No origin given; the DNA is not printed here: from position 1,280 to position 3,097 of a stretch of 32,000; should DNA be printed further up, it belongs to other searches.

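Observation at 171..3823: MerR-gated operon led by two PaaK/F390-synthetase-like adenylating enzymes, a membrane microprotein and a tail-less CDF: candidate undescribed metal-stress module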

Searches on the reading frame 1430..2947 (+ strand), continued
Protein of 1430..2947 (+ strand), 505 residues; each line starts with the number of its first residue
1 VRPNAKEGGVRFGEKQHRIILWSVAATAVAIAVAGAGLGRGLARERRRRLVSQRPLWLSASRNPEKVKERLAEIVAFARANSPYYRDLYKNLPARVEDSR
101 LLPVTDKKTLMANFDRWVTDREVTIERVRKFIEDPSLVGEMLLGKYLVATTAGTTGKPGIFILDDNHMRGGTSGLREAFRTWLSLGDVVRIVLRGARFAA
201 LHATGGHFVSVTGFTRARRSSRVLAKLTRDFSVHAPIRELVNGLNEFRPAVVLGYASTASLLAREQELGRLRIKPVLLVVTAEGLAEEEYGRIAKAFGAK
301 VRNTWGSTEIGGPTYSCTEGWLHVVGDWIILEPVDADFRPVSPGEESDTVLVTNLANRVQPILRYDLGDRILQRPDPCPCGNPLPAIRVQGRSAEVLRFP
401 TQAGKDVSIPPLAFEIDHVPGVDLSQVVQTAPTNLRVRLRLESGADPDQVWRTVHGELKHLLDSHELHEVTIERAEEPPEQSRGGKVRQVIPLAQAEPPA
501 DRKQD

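Call 31: predict_structure(alignment_id=A1)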
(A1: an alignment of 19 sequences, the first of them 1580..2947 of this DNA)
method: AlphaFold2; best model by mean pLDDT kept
length: 455 residues; sequences in the alignment: 19
mean_pLDDT: 66.2   pTM: 0.61
mean pLDDT of the five models: 66.2, 65.7, 62.5, 58.0, 57.6
residues with pLDDT >= 90: 53; 70-90: 162; 50-70: 137; < 50: 103
segments of 3 or more residues with pLDDT < 50: 1-11, 54-79, 99-112, 154-157, 258-261, 305-318, 342-344, 431-455
pLDDT, mean of each block of 10 residues (from residue 1): 38 60 70 68 72 46 40 48 55 52 38 56 72 88 88 55 64 83 78 95 83 89 92 70 91 65 68 63 58 65 45 42 76 71 59 69 67 70 80 86 91 84 78 35 33 36
secondary structure, 60 per line:
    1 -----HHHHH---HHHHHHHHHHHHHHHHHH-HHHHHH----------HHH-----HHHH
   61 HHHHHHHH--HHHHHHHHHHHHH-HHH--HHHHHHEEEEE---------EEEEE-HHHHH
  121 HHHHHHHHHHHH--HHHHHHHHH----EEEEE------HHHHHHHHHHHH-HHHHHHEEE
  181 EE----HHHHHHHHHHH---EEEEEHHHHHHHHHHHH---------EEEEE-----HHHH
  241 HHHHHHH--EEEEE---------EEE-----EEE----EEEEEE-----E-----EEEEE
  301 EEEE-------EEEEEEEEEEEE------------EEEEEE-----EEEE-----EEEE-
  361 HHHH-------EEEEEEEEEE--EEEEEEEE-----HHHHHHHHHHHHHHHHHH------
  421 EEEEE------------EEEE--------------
elements in order: H6-10 H14-31 H33-38 H57-68 H71-83 H90-95 E96-100 E110-114 H116-132 H135-143 E148-152 H159-170 H172-177 E178-182 H187-197 E201-205 H206-217 E227-231 H237-247 E250-254 E264-266 E272-274 E279-284 E296-304 E312-323 E336-341 E347-350 E356-359 H361-364 E372-381 E384-391 H397-414 E421-425 E438-441
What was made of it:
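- The ANL2 model is only moderately confident (pLDDT 66, call 31), so no pocket analysis was possible.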

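Call 33: fold_search(model_id=the predicted structure, library=pdb)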
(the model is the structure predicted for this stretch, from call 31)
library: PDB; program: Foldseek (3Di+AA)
matches with E <= 10: 1487; with E <= 0.001: 451
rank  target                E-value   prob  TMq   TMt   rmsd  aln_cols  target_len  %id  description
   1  4rvn_B                4.4e-20  1.00  0.44  0.47  13.2       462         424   20  Crystal structure of a Putative Acyl-CoA ligase (BT_0428) from Bacteroides thetaiotaomicron VPI-5482 at 2.20 A resolut (released 2015-01-21)
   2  4r1m_D                5.9e-20  1.00  0.44  0.46  13.3       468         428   20  Crystal structure of a Putative Acyl-CoA ligase (BT_0428) from Bacteroides thetaiotaomicron VPI-5482 at 2.48 A resolut (released 2014-08-27)
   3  4rvn_D                7.5e-20  1.00  0.44  0.46  13.3       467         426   20  Crystal structure of a Putative Acyl-CoA ligase (BT_0428) from Bacteroides thetaiotaomicron VPI-5482 at 2.20 A resolut (released 2015-01-21)
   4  4r1m_B                2.1e-19  1.00  0.44  0.46  13.2       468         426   20  Crystal structure of a Putative Acyl-CoA ligase (BT_0428) from Bacteroides thetaiotaomicron VPI-5482 at 2.48 A resolut (released 2014-08-27)
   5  4r1l_B                2.6e-19  1.00  0.45  0.47  13.1       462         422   20  Crystal structure of a Putative Acyl-CoA ligase (BT_0428) from Bacteroides thetaiotaomicron VPI-5482 at 2.42 A resolut (released 2014-08-27)
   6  4rvo_B                3.5e-19  1.00  0.44  0.46  13.3       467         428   20  Crystal structure of a Putative Acyl-CoA ligase (BT_0428) from Bacteroides thetaiotaomicron VPI-5482 at 2.41 A resolut (released 2014-12-31)
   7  4r1l_C                5.0e-19  1.00  0.48  0.50   9.4       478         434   19  Crystal structure of a Putative Acyl-CoA ligase (BT_0428) from Bacteroides thetaiotaomicron VPI-5482 at 2.42 A resolut (released 2014-08-27)
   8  4rvo_D                5.7e-19  1.00  0.44  0.46  13.3       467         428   20  Crystal structure of a Putative Acyl-CoA ligase (BT_0428) from Bacteroides thetaiotaomicron VPI-5482 at 2.41 A resolut (released 2014-12-31)
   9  4r1m_C                6.0e-19  1.00  0.48  0.49   9.2       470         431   21  Crystal structure of a Putative Acyl-CoA ligase (BT_0428) from Bacteroides thetaiotaomicron VPI-5482 at 2.48 A resolut (released 2014-08-27)
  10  4r1m_A                6.8e-19  1.00  0.49  0.50   8.7       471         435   20  Crystal structure of a Putative Acyl-CoA ligase (BT_0428) from Bacteroides thetaiotaomicron VPI-5482 at 2.48 A resolut (released 2014-08-27)
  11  4r1l_D                7.2e-19  1.00  0.45  0.48  12.8       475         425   19  Crystal structure of a Putative Acyl-CoA ligase (BT_0428) from Bacteroides thetaiotaomicron VPI-5482 at 2.42 A resolut (released 2014-08-27)
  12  9s45_D                1.4e-18  1.00  0.44  0.49  18.7       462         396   20  ClxA from Clostridium cavendishii in complex with 3-amino,4-hydroxybenzoic acid and its adenylate (released 2026-03-18)
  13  4r1l_A                2.1e-18  1.00  0.48  0.50   8.9       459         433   20  Crystal structure of a Putative Acyl-CoA ligase (BT_0428) from Bacteroides thetaiotaomicron VPI-5482 at 2.42 A resolut (released 2014-08-27)
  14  6siw_A                5.7e-18  1.00  0.45  0.47  12.8       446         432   19  PaaK family AMP-ligase with AMP (released 2020-01-15)
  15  6wuq_A                7.2e-18  1.00  0.44  0.46  16.0       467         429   20  Crystal structure of AjiA1 in apo form (released 2020-12-09)
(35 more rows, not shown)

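Call 41: find_encoding_contigs(protein=P0088, flank=8000, max_places=3)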
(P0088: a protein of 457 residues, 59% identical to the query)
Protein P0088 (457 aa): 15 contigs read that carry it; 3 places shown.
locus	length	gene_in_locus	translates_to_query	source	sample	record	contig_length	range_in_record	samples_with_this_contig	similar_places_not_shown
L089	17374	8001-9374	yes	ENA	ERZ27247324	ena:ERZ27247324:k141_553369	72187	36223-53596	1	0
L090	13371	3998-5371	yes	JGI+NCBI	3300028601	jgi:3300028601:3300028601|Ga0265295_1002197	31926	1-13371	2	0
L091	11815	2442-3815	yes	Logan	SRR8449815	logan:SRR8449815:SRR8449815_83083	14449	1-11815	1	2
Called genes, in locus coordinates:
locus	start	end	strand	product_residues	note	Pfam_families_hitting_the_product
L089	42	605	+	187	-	PF00156:Pribosyltran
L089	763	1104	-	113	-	PF02627:CMD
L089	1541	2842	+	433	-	PF02844:GARS_N, PF01071:GARS_A, PF02843:GARS_C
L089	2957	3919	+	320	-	PF02729:OTCace_N, PF00185:OTCace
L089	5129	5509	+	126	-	PF02694:UPF0060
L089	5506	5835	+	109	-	PF02694:UPF0060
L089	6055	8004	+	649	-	PF00122:E1-E2_ATPase, PF00702:Hydrolase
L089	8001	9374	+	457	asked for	-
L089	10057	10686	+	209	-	-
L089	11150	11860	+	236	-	-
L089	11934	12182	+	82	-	PF09851:SHOCT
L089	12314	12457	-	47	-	-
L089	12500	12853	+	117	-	PF01022:HTH_5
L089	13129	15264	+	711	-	PF00403:HMA, PF00122:E1-E2_ATPase, PF00702:Hydrolase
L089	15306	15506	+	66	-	PF00403:HMA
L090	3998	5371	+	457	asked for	-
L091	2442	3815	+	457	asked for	-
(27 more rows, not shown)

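Call 42: find_encoding_contigs(protein=P0027, flank=8000, max_places=2)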
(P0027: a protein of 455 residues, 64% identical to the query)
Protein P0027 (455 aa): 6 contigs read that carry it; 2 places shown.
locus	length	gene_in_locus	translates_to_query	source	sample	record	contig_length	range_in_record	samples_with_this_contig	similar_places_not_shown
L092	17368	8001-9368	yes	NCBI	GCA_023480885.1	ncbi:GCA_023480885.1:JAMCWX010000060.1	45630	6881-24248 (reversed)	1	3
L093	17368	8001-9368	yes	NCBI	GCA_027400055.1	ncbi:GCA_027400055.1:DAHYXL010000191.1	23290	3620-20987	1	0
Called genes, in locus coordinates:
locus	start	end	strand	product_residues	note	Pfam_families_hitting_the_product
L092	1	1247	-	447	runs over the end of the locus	PF00437:T2SSE, PF27713:UCP018868 (weak)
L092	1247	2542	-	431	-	PF13614:AAA_31 (faint), PF10609:ParA (faint), PF01656:CbiA (weak)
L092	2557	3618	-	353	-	-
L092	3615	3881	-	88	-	-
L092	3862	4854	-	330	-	-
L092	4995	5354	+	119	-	PF12802:MarR_2, PF01022:HTH_5, PF12840:HTH_20, PF09339:HTH_IclR (weak)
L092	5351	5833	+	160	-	PF01252:Peptidase_A8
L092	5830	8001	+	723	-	PF00403:HMA, PF00122:E1-E2_ATPase, PF00702:Hydrolase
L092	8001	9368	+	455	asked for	PF00501:AMP-binding (weak)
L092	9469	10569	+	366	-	PF12974:Phosphonate-bd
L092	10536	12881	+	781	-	PF00672:HAMP (weak), PF00989:PAS, PF08447:PAS_3, PF13426:PAS_9, PF13185:GAF_2, PF13492:GAF_3, PF07730:HisKA_3, PF02518:HATPase_c, +3 more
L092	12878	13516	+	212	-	PF00072:Response_reg, PF00196:GerE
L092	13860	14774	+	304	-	PF12838:Fer4_7 (faint), PF13237:Fer4_10 (weak), PF13247:Fer4_11, PF00037:Fer4 (weak), PF12797:Fer4_2 (weak), PF12837:Fer4_6 (weak), PF13237:Fer4_10 (weak), PF13247:Fer4_11, +2 more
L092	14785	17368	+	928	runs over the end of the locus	PF04879:Molybdop_Fe4S4, PF00384:Molybdopterin, PF01568:Molydop_binding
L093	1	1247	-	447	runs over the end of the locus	PF00437:T2SSE, PF27713:UCP018868 (weak)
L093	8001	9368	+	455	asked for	PF00501:AMP-binding (weak)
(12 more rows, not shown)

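Call 44: find_encoding_contigs(protein=P0097, flank=8000, max_places=2)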
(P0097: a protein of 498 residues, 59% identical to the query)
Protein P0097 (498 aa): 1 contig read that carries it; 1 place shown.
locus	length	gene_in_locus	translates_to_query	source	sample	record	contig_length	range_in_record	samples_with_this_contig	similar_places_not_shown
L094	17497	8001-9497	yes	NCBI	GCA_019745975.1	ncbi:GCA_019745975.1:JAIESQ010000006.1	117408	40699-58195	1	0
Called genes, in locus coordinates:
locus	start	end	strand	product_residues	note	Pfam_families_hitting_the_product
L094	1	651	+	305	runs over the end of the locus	PF08843:AbiEii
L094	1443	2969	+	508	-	PF25919:BSH_CusB (faint), PF25973:BSH_CzcB, PF25954:Beta-barrel_RND_2, PF25975:CzcB_C (weak)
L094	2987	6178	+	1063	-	PF00873:ACR_tran, PF03176:MMPL (faint)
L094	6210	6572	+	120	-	-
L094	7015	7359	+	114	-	-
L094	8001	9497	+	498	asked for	-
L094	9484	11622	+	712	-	PF00403:HMA (weak), PF00122:E1-E2_ATPase, PF00702:Hydrolase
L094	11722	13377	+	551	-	PF02321:OEP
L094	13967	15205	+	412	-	PF02321:OEP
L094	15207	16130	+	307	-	PF25973:BSH_CzcB, PF25954:Beta-barrel_RND_2 (weak), PF25975:CzcB_C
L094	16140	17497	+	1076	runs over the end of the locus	PF00873:ACR_tran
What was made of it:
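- Start/stop overlaps between ATPase and ANL: 4 nt in Methanosarcina/Methanolobus-type contigs (call 41), 1 nt in a Chloroflexota ArsR-LspA-ATPase-ANL operon (call 42), 14 nt in Pirellulales (call 44). Tight, often translationally coupled pairing with the ATPase itself across bacteria and archaea, independent of the lipid-type genes (calls 41, 42, 44). Start/stop overlap with the ATPase suggests stoichiometric co-production (calls 41, 42, 44).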

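Call 47: find_encoding_contigs(protein=P0001, flank=10000, max_places=2)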
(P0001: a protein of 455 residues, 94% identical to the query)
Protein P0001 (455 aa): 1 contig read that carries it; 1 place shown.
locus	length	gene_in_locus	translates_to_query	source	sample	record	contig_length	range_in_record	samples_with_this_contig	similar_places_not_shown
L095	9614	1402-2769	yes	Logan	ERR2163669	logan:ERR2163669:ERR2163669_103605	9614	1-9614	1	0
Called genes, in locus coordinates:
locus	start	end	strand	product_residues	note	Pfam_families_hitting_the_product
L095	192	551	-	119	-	-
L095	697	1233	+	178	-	-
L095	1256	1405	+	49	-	-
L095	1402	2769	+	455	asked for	-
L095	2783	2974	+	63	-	-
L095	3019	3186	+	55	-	-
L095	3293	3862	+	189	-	PF01124:MAPEG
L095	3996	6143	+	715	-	PF00122:E1-E2_ATPase, PF00702:Hydrolase, PF12710:HAD (faint)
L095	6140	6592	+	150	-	PF02308:MgtC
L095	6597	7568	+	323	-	PF02673:BacA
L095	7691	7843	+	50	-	-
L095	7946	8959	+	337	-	PF00126:HTH_1, PF03466:LysR_substrate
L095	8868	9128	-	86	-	PF10038:DUF2274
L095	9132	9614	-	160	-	?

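Call 48: find_encoding_contigs(protein=P0002, flank=10000, max_places=2)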
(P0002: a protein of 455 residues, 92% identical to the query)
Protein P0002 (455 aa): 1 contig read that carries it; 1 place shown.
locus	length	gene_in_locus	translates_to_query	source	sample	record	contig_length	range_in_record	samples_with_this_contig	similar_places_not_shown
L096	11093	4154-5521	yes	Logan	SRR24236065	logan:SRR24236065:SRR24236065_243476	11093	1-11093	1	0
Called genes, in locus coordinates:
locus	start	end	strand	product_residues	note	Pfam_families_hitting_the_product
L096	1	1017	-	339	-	?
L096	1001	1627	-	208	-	PF02922:CBM_48, PF16561:AMPK1_CBM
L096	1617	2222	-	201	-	PF04542:Sigma70_r2, PF08281:Sigma70_r4_2, PF04545:Sigma70_r4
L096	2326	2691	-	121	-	PF16561:AMPK1_CBM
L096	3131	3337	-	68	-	-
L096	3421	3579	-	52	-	-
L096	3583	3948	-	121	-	-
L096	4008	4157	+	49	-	-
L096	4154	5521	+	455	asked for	-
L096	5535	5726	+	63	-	-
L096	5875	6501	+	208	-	PF01545:Cation_efflux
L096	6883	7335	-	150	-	PF13801:Metal_resist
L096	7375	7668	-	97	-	-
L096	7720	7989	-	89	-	-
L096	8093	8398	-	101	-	-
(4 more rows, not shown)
